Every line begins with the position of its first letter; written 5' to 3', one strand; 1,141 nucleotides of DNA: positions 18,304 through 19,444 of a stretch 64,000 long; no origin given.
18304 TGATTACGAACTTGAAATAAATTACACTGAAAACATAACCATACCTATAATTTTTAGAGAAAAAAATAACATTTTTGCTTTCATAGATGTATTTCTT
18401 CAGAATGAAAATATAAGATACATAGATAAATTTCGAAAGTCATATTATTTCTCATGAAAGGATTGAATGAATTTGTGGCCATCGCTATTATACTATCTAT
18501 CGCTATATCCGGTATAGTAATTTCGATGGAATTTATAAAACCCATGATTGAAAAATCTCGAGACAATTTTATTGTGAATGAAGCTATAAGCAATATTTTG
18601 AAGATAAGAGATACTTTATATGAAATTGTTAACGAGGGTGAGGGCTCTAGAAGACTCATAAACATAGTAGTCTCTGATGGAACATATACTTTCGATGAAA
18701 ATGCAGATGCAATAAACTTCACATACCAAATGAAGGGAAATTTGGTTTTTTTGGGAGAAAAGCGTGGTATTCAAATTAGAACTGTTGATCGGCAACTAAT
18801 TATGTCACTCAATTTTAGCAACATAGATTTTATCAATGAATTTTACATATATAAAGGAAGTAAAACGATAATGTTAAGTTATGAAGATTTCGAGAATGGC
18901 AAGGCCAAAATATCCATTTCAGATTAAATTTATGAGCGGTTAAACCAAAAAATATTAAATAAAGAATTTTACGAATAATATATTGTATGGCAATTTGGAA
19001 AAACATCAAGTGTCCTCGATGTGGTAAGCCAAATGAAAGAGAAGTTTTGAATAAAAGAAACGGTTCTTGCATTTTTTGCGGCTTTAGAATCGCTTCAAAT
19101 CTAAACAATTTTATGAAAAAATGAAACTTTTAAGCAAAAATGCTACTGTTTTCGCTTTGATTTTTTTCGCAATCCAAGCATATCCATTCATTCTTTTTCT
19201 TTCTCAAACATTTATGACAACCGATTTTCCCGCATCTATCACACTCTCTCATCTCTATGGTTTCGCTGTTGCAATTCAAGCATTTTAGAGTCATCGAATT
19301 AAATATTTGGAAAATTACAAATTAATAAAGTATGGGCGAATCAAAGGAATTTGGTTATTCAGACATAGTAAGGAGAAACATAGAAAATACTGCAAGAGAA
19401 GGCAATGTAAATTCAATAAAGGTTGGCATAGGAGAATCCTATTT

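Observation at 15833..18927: Five-gene surface locus: a secreted protein, a LamG-lectin-fold membrane protein and three prepilin-like proteins with class III (MKG|hydrophobic) signal peptides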

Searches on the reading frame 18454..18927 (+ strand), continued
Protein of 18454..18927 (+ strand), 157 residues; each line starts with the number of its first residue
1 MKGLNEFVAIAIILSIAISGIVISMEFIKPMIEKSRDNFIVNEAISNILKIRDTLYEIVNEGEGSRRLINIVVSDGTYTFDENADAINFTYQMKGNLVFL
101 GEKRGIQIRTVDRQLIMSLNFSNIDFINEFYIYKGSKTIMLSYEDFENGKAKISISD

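Call 56: search_protein_families(library=pfam, proteins=[L009:7665-8960:+, L010:92-805:+, P0088, L009:6110-6547:-, L009:6552-6980:-, L009:7053-7628:+, L016:14566-14985:+], max_evalue=5)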
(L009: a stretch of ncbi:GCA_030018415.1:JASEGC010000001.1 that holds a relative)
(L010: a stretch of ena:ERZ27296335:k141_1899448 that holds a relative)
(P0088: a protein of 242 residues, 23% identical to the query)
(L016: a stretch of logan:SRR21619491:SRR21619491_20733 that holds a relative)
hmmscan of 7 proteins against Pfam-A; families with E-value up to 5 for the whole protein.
L009:7665-8960:+ (431 aa): 0 families

L010:92-805:+ (237 aa): 3 families
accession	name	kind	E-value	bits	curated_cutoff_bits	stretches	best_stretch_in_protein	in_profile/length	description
PF19225.6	Spo16_N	-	0.023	15.1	27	1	50-121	19-89/118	Spo16 protein, N-terminal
PF25639.1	DUF7943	-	0.084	13.2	27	1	124-180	11-68/123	Domain of unknown function (DUF7943)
PF01405.22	PsbT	-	0.13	12.6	22.4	1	7-23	7-23/29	Photosystem II reaction centre T protein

P0088 (242 aa): 3 families
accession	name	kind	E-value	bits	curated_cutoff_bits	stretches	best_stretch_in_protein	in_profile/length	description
PF23960.2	DUF7289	-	3.1e-08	33.9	27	1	4-95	2-92/238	Family of unknown function (DUF7289)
PF08765.17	Mor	-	0.031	14.7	24.9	1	122-167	40-85/107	Mor transcription activator family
PF15943.11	YdaS_toxin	-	0.24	11.7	30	1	114-141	37-64/65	Bacterial toxin YdaS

L009:6110-6547:- (145 aa): 2 families
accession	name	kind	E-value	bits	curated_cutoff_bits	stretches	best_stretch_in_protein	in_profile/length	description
PF07790.16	Pilin_N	-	0.00014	23.1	25.2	1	2-34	1-33/78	Archaeal Type IV pilin, N-terminal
PF01917.21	Arch_flagellin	-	0.13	13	29.5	1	9-47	7-47/162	Archaebacterial flagellin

L009:6552-6980:- (142 aa): 0 families

L009:7053-7628:+ (191 aa): 0 families

L016:14566-14985:+ (139 aa): 2 families
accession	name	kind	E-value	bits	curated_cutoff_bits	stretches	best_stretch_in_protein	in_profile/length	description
PF23928.1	DUF7266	-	0.03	14.5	27.6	1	7-134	11-139/145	Family of unknown function (DUF7266)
PF05211.17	NLBH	-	0.24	11.4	24.6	1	30-110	45-123/254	Neuraminyllactose-binding hemagglutinin precursor (NLBH)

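Call 58: search_solved_structures(query=A4, max_evalue=10)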
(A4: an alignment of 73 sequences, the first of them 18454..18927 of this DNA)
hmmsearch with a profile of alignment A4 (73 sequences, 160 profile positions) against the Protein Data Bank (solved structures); distinct sequences matched with E-value up to 10: 5.
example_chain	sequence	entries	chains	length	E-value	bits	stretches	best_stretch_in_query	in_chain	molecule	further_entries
9wsf_B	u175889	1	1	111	0.012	18.6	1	35-84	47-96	Negative regulator of flagellin synthesis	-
1b4m_A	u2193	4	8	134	0.84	12.6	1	89-144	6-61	CELLULAR RETINOL-BINDING PROTEIN II | CELLULAR RETINOL BINDING PROTEIN II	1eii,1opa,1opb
7dm0_A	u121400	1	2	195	1.1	12.3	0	67-105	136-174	Biofilm-associated surface protein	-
1tuh_A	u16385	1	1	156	1.3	12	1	29-53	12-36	hypothetical protein EGC068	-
7sq4_A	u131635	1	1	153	4.7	10.2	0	50-75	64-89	Designed trefoil knot protein, variant 2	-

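Call 82: search_protein_families(library=pfam, proteins=[L012:2-475:+, L012:477-1034:+], max_evalue=0.1)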
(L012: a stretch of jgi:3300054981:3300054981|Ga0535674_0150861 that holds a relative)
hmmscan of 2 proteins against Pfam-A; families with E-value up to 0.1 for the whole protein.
L012:2-475:+ (157 aa): 1 family
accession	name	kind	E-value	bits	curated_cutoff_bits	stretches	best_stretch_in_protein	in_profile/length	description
PF11476.16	TgMIC1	-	0.078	13.2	28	0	44-98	33-87/117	Toxoplasma gondii micronemal protein 1 TgMIC1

L012:477-1034:+ (185 aa): 0 families

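Call 88: search_solved_structures(query=P0172, max_evalue=1e-20)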
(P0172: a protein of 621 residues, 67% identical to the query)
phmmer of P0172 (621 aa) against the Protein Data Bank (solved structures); distinct sequences matched with E-value up to 1e-20: 8.
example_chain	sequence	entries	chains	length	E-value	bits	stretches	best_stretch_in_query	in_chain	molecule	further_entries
2oap_1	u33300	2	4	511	9.5e-125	420.4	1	22-520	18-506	Type II secretion system protein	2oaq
4ii7_A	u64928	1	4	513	1.8e-88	300.6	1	42-493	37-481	FlaI ATPase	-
4ihq_A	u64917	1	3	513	1.2e-87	298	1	42-493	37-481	FlaI ATPase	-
8rkd_E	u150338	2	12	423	2.8e-43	151.4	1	76-437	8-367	Pilus assembly ATPase CpaF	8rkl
8rjf_A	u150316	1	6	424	2.8e-43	151.4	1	76-437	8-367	Pilus assembly ATPase CpaF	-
9e24_A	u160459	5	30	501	4.1e-43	150.9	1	76-437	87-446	CpaF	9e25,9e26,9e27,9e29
6bge_A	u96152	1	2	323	1.2e-22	83.3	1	198-391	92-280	VirB11-like protein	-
1g6o_A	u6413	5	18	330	1.2e-22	83.3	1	198-391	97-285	CAG-ALPHA | virB11 homolog | Cag-alfa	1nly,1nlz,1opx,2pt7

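Call 89: search_protein_families(library=pfam, proteins=[L016:13624-14061:-, L016:14063-14491:-, L016:11935-12810:+, L016:12807-13631:+, L016:9715-9999:+, L010:2073-2495:+], max_evalue=1)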
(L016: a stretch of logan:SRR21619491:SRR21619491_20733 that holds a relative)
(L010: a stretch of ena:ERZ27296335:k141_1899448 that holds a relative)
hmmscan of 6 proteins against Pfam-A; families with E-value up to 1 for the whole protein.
L016:13624-14061:- (145 aa): 0 families

L016:14063-14491:- (142 aa): 2 families
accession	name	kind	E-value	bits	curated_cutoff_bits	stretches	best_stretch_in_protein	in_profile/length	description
PF07790.16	Pilin_N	-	0.0013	19.9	25.2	1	3-48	1-45/78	Archaeal Type IV pilin, N-terminal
PF25661.1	PBCV_P4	-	0.08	13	30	1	82-123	33-73/181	Phycodnaviridae minor capsid protein P4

L016:11935-12810:+ (291 aa): 2 families
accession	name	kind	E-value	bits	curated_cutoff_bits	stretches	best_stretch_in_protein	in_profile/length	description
PF00482.28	T2SSF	-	9.8e-17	61.5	25.2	1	119-244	3-123/125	Type II secretion system (T2SS), protein F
PF20990.2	DUF2207_C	-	0.22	11.6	33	1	16-96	107-187/247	Predicted membrane protein (DUF2207) C-terminal domain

L016:12807-13631:+ (274 aa): 1 family
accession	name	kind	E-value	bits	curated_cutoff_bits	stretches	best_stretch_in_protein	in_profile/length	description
PF00482.28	T2SSF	-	1.1e-18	67.9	25.2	1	70-193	1-121/125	Type II secretion system (T2SS), protein F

L016:9715-9999:+ (94 aa): 2 families
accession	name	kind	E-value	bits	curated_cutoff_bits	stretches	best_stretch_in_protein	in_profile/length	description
PF01283.25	Ribosomal_S26e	-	0.015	16.1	27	1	14-90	11-93/108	Ribosomal protein S26e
PF01155.25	HypA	-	0.045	14.2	28.9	1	20-93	67-111/112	Hydrogenase/urease nickel incorporation, metallochaperone, hypA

L010:2073-2495:+ (140 aa): 2 families
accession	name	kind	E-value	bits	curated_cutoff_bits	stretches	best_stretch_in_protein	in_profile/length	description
PF07790.16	Pilin_N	-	0.00017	22.8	25.2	1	2-34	1-32/78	Archaeal Type IV pilin, N-terminal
PF21342.2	SoxA-TsdA_cyt-c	-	0.16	12.4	27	1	38-67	16-48/88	SoxA/TsdA, cytochrome c domain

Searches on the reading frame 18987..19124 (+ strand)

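Call 3: search_protein_families(library=pfam, proteins=[window:18987-19124:+], max_evalue=1)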
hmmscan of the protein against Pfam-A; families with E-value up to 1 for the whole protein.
window:18987-19124:+ (45 aa): 18 families
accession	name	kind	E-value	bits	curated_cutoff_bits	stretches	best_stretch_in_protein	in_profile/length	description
PF06827.20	zf-FPG_IleRS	-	0.0014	18.9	21.3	1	8-25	3-20/30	Zinc finger found in FPG and IleRS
PF13240.11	Zn_Ribbon_1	-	0.012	15.8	25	1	8-17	1-10/23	zinc-ribbon domain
PF01907.25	Ribosomal_L37e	-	0.025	15.1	27.6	1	7-36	16-41/53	Ribosomal protein L37e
PF04438.22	zf-HIT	-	0.036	14.2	24.7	1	4-15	11-22/30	HIT zinc finger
PF24463.1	DUF7577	-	0.039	14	28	1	7-18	3-14/27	Domain of unknown function (DUF7577)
PF14446.12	Prok-RING_1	-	0.065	13.6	29.1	1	8-30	22-43/54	Prokaryotic RING finger family 1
PF10122.14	Zn_ribbon_Com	-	0.067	13.1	22.9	1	6-16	24-34/52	Mu-like prophage protein Com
PF22415.1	PSV_ORF131-like_dom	-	0.076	13.4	27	1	5-27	21-43/80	PSV_Hypothetical protein ORF131-like domain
PF18912.6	DZR_2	-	0.086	13.1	27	1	4-28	34-52/56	Double zinc ribbon domain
PF07282.18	Cas12f1-like_TNB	-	0.14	12.8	26.3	1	8-40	30-55/60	Cas12f1-like, TNB domain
PF24460.1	DUF7575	-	0.15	11.9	28.5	1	7-18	4-15/28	Domain of unknown function (DUF7575)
PF17848.7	Zn_ribbon_ACC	-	0.16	12.6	24.5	1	7-25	2-20/26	Acetyl-CoA carboxylase zinc finger domain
PF19134.6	DUF5817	-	0.16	12.4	31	1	6-23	21-38/57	Domain of unknown function (DUF5817)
PF13248.11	Zn_ribbon_3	-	0.22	11.5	27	1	6-18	2-14/26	zinc-ribbon domain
PF08271.17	Zn_Ribbon_TF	-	0.28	11.2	29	1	8-32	2-26/43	TFIIB zinc-binding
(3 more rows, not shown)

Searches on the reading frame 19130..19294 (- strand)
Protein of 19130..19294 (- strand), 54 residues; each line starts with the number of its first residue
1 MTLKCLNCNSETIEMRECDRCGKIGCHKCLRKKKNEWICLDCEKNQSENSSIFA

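Call 3: search_protein_families(library=pfam, proteins=[window:19130-19294:-], max_evalue=1)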
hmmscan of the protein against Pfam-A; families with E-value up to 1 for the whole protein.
window:19130-19294:- (54 aa): 5 families
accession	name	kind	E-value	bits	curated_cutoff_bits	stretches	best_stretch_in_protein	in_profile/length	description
PF02318.22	FYVE_2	-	0.27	11.9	27.2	1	5-45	57-103/118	FYVE-type zinc finger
PF02148.25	zf-UBP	-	0.39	11.4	22.7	0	26-44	1-18/63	Zn-finger in ubiquitin-hydrolases and other protein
PF05495.17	zf-CHY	-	0.49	11.3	31.3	0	4-49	11-55/68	CHY zinc finger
PF14634.12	zf-RING_5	-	0.65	10.5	27.9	0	5-44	2-43/43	zinc-RING finger domain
PF18912.6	DZR_2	-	0.99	9.7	27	0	26-45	10-30/56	Double zinc ribbon domain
